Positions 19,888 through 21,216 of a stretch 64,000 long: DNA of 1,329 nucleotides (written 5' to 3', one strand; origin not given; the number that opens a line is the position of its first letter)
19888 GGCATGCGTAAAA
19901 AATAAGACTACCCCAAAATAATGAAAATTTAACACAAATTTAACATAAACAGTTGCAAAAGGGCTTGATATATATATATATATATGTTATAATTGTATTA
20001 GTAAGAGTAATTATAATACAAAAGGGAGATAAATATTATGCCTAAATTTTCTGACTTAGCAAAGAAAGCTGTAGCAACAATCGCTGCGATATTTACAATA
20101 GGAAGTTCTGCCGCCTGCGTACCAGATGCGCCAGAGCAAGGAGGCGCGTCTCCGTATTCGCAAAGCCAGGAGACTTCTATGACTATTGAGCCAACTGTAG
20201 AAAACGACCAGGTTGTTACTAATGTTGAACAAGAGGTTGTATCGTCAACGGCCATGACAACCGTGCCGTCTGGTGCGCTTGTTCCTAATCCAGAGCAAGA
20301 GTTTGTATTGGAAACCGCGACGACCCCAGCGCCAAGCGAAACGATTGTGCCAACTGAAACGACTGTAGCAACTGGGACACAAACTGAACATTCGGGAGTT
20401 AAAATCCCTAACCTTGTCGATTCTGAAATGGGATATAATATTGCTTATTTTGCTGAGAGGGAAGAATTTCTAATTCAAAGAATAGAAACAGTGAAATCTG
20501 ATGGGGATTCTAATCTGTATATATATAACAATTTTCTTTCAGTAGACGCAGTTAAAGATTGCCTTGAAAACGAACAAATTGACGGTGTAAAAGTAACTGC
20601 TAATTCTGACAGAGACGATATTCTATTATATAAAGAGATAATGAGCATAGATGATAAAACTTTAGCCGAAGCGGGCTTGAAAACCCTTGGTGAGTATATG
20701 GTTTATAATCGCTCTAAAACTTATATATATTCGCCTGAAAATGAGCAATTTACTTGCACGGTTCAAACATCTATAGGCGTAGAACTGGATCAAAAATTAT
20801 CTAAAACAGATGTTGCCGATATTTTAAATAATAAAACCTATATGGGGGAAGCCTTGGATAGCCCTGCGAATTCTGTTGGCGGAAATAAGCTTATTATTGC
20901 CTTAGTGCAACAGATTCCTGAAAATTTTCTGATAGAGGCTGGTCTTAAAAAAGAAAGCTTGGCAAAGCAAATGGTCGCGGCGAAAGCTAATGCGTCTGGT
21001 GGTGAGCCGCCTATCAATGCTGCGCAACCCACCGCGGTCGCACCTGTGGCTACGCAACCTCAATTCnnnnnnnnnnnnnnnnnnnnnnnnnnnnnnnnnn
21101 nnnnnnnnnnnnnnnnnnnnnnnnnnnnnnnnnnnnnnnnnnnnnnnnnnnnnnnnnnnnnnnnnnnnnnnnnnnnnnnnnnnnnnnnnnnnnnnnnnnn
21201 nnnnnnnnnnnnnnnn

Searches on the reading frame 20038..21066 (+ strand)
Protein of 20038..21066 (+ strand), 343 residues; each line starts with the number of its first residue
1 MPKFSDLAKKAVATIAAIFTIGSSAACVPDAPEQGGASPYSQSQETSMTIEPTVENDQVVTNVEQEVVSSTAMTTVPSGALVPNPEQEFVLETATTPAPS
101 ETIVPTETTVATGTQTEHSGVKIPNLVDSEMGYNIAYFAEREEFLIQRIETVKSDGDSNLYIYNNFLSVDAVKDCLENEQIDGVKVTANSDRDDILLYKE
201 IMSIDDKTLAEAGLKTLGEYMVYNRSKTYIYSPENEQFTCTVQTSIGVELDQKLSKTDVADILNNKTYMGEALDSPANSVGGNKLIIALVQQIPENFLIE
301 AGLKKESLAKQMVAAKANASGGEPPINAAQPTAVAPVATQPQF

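Call 11: search_protein_families(library=pfam, proteins=[window:20038-21066:+], max_evalue=0.001)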
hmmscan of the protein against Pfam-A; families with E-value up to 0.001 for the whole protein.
window:20038-21066:+ (343 aa): 0 families

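Call 70: search_protein_families(library=pfam, proteins=[window:20038-21066:+], max_evalue=0.01)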
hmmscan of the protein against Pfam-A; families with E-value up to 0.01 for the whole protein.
window:20038-21066:+ (343 aa): 0 families
